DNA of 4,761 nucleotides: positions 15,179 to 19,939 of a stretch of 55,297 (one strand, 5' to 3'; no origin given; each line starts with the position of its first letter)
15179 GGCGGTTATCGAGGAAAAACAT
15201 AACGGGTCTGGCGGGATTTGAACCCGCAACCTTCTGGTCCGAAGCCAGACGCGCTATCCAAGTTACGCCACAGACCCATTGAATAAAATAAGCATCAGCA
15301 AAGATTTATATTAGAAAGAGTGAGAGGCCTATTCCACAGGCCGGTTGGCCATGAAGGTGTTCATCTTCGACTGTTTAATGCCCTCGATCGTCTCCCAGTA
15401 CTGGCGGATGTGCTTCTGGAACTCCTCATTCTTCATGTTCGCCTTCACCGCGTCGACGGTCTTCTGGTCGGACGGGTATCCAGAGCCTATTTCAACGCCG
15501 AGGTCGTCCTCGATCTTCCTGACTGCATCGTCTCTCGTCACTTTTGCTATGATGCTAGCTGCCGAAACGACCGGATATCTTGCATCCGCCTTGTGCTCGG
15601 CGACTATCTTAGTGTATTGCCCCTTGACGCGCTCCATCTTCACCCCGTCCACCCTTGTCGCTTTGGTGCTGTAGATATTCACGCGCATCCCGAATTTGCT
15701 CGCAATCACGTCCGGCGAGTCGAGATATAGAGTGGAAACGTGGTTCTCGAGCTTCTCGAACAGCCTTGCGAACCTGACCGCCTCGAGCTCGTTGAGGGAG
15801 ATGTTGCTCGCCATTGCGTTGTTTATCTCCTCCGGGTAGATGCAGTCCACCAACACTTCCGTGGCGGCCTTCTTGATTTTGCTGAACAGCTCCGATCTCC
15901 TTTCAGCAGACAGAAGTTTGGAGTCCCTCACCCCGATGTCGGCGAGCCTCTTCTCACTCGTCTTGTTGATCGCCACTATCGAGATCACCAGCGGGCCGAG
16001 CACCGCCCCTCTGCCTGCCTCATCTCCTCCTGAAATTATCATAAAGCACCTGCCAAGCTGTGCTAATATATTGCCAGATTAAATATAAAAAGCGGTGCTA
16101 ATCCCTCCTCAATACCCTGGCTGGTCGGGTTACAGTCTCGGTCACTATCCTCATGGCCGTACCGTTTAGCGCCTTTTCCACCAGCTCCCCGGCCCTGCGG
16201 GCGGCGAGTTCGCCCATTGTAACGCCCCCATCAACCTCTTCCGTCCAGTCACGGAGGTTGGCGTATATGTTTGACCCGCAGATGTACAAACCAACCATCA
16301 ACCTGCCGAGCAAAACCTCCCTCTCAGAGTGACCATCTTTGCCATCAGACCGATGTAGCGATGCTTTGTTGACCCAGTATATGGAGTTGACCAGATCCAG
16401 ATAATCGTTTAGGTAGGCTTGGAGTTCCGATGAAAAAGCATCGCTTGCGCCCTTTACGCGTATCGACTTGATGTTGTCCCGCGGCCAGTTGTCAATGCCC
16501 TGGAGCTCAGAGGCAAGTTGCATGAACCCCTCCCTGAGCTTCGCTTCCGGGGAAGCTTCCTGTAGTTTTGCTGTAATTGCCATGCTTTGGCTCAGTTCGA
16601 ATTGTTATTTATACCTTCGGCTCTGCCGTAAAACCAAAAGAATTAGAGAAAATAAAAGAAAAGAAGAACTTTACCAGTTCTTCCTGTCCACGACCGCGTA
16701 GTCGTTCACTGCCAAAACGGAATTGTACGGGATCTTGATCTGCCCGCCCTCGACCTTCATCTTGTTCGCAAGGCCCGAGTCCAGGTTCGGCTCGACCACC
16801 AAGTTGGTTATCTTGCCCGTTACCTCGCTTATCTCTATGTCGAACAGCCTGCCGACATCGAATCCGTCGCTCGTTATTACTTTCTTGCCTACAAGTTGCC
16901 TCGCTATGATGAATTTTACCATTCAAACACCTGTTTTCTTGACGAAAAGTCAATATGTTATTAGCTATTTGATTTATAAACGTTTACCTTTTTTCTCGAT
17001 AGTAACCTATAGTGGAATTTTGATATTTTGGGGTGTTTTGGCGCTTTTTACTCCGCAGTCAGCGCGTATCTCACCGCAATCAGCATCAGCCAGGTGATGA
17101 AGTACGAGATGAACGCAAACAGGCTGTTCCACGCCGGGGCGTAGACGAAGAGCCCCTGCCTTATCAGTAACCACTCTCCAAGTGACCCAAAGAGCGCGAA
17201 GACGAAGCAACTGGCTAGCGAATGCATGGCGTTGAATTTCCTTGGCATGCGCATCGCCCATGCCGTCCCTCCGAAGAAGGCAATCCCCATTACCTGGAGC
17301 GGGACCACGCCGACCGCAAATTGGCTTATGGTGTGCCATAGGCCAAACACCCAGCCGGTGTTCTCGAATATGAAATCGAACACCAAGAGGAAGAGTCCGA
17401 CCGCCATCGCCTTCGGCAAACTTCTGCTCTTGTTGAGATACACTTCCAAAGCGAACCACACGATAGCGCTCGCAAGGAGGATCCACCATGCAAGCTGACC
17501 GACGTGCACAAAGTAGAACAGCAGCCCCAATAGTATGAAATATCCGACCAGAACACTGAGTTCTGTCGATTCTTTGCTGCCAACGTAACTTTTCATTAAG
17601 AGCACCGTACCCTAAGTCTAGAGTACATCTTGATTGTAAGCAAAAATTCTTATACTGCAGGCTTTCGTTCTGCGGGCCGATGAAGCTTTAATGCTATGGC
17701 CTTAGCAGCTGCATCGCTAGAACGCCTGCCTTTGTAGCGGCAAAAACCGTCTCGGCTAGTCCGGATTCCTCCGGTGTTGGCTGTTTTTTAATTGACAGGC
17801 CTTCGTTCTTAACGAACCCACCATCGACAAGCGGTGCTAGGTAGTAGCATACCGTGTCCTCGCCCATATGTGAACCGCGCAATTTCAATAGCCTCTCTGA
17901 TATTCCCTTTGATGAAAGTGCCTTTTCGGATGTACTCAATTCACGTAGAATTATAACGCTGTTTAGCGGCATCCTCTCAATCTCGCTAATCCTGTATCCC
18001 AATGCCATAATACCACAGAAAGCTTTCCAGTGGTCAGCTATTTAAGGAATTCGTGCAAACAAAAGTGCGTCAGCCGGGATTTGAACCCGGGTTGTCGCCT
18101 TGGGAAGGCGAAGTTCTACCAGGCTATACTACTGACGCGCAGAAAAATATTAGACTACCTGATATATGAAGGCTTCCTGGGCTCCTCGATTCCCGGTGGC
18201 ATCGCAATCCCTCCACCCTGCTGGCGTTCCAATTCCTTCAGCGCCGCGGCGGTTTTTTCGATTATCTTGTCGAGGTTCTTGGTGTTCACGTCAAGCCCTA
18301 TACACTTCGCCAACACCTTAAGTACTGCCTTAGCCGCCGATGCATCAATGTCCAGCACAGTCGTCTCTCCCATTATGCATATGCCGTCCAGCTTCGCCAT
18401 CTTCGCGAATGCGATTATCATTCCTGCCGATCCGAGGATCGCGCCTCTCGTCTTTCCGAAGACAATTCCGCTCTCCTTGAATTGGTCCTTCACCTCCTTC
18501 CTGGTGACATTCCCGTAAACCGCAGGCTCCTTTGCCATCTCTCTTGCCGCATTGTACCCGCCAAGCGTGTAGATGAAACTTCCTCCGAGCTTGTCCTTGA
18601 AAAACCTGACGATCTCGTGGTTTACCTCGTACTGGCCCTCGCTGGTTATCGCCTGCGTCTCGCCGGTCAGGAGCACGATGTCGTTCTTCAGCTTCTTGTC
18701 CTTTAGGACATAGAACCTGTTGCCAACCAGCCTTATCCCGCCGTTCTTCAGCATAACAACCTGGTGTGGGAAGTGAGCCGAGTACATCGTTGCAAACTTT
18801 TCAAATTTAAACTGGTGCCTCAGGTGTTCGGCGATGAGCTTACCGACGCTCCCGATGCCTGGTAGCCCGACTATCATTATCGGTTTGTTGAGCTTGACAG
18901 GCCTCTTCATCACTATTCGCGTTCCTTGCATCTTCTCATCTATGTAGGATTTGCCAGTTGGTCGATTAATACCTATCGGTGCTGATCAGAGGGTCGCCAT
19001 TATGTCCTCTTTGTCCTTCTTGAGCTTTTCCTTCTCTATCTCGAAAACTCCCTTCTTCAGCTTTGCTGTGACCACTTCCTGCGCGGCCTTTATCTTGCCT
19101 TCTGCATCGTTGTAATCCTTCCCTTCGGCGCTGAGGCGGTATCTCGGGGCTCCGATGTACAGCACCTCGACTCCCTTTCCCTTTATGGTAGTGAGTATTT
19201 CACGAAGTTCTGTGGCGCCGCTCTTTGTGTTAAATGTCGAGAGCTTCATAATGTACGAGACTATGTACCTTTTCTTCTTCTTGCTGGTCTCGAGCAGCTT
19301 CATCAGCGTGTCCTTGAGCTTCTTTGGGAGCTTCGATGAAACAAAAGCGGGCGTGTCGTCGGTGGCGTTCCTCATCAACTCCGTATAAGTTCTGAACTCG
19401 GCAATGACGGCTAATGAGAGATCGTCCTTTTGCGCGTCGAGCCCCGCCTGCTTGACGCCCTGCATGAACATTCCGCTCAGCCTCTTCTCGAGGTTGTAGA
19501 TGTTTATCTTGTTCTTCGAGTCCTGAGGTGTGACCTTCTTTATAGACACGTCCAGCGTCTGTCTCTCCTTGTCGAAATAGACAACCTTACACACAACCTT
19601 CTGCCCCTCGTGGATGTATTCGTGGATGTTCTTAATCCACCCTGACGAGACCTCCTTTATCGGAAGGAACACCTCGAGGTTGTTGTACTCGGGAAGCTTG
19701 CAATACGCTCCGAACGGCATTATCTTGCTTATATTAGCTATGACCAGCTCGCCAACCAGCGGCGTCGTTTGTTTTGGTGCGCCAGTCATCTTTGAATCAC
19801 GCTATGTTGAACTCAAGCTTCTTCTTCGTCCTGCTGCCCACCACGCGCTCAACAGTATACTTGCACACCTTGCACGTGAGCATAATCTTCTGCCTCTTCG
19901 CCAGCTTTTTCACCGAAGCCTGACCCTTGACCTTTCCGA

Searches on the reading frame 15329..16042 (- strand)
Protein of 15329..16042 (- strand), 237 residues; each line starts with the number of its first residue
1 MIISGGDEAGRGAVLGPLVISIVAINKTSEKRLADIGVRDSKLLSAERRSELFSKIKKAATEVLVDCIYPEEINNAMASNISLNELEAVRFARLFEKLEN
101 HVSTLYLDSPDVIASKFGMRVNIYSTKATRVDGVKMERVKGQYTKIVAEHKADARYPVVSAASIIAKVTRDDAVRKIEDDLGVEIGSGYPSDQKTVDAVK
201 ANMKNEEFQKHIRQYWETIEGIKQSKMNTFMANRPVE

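Call 15: search_protein_families(library=pfam, proteins=[window:15329-16042:-], max_evalue=0.001)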
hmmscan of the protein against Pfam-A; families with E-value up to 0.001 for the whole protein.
window:15329-16042:- (237 aa): 1 family
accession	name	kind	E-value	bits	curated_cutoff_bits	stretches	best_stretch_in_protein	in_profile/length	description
PF01351.25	RNase_HII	-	2.7e-41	142.1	25.8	1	5-218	2-198/199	Ribonuclease HII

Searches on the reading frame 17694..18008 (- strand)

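Call 15: search_protein_families(library=pfam, proteins=[window:17694-18008:-], max_evalue=0.001)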
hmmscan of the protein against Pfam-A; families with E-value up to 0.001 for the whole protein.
window:17694-18008:- (104 aa): 1 family
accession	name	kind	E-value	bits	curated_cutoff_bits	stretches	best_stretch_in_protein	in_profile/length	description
PF08461.16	HTH_12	-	6.1e-05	23.3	21.4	1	19-72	2-54/66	Ribonuclease R winged-helix domain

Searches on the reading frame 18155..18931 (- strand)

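Call 21: search_protein_families(library=pfam, proteins=[window:18155-18931:-], max_evalue=0.001)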
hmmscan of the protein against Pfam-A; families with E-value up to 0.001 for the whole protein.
window:18155-18931:- (258 aa): 1 family
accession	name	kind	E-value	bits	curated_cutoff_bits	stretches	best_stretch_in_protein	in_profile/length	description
PF09754.15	PAC2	-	3e-38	132.2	25.8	1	19-234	1-214/215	PAC2 family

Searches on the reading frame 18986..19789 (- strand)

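Call 21: search_protein_families(library=pfam, proteins=[window:18986-19789:-], max_evalue=0.001)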
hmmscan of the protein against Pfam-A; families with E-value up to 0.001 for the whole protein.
window:18986-19789:- (267 aa): 2 families
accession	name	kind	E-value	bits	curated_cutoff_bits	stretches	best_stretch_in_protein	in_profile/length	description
PF00575.29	S1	-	4.3e-09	37.1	22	1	12-84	4-74/74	S1 RNA binding domain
PF07541.17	EIF_2_alpha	-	2.9e-08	34.1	22.8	1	133-226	14-114/114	Eukaryotic translation initiation factor 2 alpha subunit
